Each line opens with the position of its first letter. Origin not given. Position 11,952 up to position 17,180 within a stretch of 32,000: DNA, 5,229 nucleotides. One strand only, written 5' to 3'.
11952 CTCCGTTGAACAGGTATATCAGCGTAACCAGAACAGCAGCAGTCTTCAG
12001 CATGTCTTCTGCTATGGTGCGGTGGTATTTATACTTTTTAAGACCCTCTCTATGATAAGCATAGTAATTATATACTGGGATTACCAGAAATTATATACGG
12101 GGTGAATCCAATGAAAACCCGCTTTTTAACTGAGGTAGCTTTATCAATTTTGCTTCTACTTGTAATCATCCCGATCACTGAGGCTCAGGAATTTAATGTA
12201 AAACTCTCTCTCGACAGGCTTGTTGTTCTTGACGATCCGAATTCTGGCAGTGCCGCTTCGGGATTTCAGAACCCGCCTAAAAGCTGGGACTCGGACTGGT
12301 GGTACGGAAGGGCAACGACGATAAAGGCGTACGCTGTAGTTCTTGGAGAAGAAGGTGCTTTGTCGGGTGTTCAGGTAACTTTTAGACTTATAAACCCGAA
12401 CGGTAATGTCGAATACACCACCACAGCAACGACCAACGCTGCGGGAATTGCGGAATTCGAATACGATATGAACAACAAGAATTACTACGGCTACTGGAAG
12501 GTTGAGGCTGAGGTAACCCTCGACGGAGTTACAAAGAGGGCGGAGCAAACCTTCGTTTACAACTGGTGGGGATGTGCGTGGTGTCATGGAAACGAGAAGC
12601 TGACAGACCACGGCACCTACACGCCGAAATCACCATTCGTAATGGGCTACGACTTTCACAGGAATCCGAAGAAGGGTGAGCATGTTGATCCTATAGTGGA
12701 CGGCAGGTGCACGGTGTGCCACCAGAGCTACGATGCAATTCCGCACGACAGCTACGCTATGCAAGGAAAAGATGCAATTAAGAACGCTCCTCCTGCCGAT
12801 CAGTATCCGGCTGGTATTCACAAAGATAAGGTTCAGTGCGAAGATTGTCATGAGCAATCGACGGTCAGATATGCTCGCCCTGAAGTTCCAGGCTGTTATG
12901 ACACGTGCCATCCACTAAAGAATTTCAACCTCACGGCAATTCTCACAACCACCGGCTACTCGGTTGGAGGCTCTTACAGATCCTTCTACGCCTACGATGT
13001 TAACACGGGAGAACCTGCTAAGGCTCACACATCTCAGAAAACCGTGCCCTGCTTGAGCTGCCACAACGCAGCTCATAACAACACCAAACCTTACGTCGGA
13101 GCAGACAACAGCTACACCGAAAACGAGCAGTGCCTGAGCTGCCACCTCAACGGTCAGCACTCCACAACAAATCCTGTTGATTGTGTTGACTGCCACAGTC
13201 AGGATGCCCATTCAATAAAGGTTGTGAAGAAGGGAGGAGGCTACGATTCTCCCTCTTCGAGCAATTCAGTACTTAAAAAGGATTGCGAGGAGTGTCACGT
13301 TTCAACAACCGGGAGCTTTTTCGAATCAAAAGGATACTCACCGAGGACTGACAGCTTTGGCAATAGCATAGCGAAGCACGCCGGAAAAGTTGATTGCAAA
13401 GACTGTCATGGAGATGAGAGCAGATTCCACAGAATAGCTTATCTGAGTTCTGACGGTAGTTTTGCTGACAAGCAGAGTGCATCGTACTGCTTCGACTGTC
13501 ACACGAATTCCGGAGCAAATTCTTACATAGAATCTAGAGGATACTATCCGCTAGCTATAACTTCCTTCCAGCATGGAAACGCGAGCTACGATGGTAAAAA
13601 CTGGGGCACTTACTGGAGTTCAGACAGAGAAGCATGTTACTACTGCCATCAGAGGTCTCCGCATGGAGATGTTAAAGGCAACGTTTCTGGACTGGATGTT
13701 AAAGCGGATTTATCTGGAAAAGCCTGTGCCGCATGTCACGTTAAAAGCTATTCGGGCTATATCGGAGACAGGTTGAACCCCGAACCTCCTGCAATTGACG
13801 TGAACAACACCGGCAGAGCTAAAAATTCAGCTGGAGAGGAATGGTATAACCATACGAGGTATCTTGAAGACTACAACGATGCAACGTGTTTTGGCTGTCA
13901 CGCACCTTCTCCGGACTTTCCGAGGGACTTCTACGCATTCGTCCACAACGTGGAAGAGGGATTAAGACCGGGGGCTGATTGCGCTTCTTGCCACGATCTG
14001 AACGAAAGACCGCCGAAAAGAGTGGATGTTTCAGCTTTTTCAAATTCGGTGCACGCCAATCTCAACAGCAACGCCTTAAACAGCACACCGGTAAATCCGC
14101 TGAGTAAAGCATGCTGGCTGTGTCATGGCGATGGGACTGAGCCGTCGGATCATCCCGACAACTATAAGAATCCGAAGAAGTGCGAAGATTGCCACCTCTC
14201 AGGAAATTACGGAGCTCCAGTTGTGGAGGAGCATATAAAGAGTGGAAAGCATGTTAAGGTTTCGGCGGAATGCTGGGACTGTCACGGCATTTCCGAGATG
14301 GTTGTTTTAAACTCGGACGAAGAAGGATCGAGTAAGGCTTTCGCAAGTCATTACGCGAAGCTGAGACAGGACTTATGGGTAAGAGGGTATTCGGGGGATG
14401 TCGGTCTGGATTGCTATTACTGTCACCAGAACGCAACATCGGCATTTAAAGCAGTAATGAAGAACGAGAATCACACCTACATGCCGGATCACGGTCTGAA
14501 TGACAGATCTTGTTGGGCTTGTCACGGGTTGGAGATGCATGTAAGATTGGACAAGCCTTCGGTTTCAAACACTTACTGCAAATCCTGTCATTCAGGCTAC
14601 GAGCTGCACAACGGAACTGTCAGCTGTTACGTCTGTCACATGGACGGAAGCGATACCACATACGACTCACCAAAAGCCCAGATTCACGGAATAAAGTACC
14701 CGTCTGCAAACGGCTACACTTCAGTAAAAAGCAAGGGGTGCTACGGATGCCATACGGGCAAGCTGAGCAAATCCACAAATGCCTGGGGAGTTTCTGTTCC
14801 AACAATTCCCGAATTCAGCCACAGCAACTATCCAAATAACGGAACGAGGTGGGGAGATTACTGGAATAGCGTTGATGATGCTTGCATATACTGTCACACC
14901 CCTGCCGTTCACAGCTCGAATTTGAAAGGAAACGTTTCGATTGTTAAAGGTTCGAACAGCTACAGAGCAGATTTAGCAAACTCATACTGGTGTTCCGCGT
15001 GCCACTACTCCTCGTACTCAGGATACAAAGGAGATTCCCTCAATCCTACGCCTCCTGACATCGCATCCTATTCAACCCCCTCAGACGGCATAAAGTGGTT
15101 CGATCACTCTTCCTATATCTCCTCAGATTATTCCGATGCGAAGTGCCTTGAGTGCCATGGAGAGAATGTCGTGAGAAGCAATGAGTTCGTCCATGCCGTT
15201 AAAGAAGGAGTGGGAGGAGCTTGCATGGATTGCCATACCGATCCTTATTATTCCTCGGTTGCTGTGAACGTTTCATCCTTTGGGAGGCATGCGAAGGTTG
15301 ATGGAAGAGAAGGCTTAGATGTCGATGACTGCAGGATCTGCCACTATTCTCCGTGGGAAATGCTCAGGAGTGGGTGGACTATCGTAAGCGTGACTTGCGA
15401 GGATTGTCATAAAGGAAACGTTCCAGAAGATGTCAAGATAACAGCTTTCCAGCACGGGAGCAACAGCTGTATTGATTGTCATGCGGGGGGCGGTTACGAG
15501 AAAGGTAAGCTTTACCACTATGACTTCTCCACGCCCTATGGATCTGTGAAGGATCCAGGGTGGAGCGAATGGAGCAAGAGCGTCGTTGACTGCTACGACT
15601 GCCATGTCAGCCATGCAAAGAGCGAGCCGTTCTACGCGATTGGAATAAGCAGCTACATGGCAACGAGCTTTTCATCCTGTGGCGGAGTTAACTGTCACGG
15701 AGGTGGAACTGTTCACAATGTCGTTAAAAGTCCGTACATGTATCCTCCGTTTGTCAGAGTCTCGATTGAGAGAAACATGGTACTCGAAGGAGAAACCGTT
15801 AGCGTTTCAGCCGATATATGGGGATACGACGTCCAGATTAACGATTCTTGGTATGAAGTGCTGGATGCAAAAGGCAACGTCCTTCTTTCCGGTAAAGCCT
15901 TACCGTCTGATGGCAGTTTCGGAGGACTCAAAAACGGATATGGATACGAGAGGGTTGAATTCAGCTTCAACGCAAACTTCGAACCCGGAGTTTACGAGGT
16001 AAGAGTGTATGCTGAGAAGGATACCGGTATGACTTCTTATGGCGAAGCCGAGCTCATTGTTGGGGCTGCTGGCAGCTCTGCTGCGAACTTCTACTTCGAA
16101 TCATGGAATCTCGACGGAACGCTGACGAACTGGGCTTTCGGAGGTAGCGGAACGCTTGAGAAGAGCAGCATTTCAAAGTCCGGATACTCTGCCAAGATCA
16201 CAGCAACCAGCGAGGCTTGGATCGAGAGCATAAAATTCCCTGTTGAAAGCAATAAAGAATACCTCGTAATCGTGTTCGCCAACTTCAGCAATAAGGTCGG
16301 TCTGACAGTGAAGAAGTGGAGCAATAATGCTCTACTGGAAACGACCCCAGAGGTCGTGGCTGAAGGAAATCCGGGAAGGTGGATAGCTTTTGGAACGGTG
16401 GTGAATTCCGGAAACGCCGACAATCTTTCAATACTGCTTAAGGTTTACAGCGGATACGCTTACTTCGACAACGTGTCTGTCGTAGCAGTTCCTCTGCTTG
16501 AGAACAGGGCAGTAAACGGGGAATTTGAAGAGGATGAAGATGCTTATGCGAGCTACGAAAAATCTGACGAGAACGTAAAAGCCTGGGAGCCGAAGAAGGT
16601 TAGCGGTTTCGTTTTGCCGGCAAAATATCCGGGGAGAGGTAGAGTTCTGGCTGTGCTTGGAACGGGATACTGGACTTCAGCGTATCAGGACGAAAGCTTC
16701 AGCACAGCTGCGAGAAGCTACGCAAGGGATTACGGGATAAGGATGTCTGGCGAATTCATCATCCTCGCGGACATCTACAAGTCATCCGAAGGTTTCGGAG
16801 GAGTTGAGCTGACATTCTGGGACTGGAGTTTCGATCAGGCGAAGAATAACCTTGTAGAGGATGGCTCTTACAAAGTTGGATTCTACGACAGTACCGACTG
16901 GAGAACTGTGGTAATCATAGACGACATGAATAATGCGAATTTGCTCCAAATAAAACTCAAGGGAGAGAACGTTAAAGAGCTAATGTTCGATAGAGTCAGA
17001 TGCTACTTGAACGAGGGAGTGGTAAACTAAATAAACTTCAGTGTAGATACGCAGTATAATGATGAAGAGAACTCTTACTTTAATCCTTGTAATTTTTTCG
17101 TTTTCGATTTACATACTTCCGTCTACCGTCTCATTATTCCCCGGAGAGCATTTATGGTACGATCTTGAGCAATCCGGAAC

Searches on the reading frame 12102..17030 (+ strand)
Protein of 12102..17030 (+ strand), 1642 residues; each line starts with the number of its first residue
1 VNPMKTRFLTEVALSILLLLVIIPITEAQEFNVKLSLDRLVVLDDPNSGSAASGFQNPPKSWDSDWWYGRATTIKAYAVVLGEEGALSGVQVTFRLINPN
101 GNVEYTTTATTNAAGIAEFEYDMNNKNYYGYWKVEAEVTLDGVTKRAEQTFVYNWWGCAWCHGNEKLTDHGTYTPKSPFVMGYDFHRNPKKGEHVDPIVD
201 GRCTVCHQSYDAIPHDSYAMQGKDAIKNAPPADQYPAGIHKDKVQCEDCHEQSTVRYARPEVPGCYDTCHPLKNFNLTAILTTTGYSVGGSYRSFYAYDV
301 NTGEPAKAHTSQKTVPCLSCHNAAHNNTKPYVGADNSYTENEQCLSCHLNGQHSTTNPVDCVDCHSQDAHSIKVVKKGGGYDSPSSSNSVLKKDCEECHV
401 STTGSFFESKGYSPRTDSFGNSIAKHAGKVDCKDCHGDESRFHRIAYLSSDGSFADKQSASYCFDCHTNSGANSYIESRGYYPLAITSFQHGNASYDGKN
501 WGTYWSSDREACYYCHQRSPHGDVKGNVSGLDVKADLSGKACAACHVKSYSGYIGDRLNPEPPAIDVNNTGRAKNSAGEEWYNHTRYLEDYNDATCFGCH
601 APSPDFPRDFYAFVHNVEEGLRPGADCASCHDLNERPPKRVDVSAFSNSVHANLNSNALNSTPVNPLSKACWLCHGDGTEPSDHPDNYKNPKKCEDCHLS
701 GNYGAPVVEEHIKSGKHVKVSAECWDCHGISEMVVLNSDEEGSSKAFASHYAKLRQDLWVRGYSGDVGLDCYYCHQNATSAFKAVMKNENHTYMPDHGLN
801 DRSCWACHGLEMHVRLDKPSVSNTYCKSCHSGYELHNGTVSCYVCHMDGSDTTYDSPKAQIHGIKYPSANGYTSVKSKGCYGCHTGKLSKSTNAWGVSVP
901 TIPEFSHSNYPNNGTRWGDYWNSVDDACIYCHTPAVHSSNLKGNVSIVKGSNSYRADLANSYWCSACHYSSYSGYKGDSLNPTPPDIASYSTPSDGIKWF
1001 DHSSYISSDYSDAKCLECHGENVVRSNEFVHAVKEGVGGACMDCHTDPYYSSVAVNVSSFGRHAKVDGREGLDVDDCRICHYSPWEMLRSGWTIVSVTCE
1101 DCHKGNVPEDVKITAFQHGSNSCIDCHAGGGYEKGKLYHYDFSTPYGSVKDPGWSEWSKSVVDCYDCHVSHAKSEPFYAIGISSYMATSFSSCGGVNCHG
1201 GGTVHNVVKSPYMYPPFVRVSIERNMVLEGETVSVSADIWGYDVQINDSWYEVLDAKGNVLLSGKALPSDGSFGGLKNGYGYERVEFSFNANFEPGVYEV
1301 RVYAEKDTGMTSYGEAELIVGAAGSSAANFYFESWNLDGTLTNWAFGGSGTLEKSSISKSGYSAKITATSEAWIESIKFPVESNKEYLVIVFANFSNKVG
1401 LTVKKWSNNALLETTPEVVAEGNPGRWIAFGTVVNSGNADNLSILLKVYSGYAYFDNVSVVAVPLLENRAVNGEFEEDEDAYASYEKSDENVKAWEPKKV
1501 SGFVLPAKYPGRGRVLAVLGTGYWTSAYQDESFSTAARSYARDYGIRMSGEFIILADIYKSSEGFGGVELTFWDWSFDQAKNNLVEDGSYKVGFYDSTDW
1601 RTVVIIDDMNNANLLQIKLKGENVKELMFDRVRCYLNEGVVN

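Call 8: search_protein_families(library=pfam, proteins=[window:12102-17030:+], max_evalue=0.01)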
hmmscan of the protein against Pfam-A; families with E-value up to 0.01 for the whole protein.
window:12102-17030:+ (1642 aa): 5 families
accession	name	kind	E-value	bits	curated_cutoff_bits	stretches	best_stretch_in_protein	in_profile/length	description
PF14522.11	Cytochrome_C7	-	6.8e-33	112.8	24.8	3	999-1081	2-66/67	Cytochrome c7 and related cytochrome c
PF14537.11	Cytochrom_c3_2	-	6.2e-23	81.5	25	1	1096-1176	6-72/79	Cytochrome c3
PF01835.25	MG2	-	1.2e-06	29.2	32.8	1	86-143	30-87/96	MG2 domain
PF02085.21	Cytochrom_CIII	-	0.00021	22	22.9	1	592-698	29-101/101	Class III cytochrome C family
PF00684.25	DnaJ_CXXCXGXG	-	0.0064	17.2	32.7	1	671-734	1-54/65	DnaJ central domain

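Call 11: search_protein_families(library=ncbifam, proteins=[window:12102-17030:+], max_evalue=0.01)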
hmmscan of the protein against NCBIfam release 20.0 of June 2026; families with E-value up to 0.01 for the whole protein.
window:12102-17030:+ (1642 aa): 3 families
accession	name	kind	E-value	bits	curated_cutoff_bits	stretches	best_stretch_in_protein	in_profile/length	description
TIGR03508.1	decahem_SO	subfamily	8.1e-13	48.4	192.2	2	926-1128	3-175/258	DmsE family decaheme c-type cytochrome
TIGR03153.1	cytochr_NrfH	equivalog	6.2e-09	36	134.2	1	689-809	26-134/138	cytochrome c nitrite reductase small subunit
NF041198.1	UshA_like_PCGU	equivalog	4.7e-05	22.2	275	1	360-470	410-511/519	UshA-like (seleno)protein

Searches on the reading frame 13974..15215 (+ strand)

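Call 12: search_protein_families(library=pfam, proteins=[window:13974-15215:+], max_evalue=1)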
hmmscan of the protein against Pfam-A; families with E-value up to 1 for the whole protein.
window:13974-15215:+ (414 aa): 6 families
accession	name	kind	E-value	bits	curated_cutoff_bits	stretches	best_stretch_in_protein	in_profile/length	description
PF22113.1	Mtrc-MtrF_II-IV_dom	-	8.5e-14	51.9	30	4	197-347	4-166/176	Outer membrane cytochrome MtrC/MtrF-like, domains II/IV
PF14522.11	Cytochrome_C7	-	1.4e-12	47.7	24.8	4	143-207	12-67/67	Cytochrome c7 and related cytochrome c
PF14537.11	Cytochrom_c3_2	-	5.3e-08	33.7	25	2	46-106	8-66/79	Cytochrome c3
PF02085.21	Cytochrom_CIII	-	3.5e-05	24.5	22.9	2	192-265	23-87/101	Class III cytochrome C family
PF13435.11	Cytochrome_C554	-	0.032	15.6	20.8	0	339-406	1-66/84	Cytochrome c554 and c-prime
PF09699.15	Paired_CXXCH_1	-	0.078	13.1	20.6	0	252-262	28-38/41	Doubled CXXCH motif (Paired_CXXCH_1)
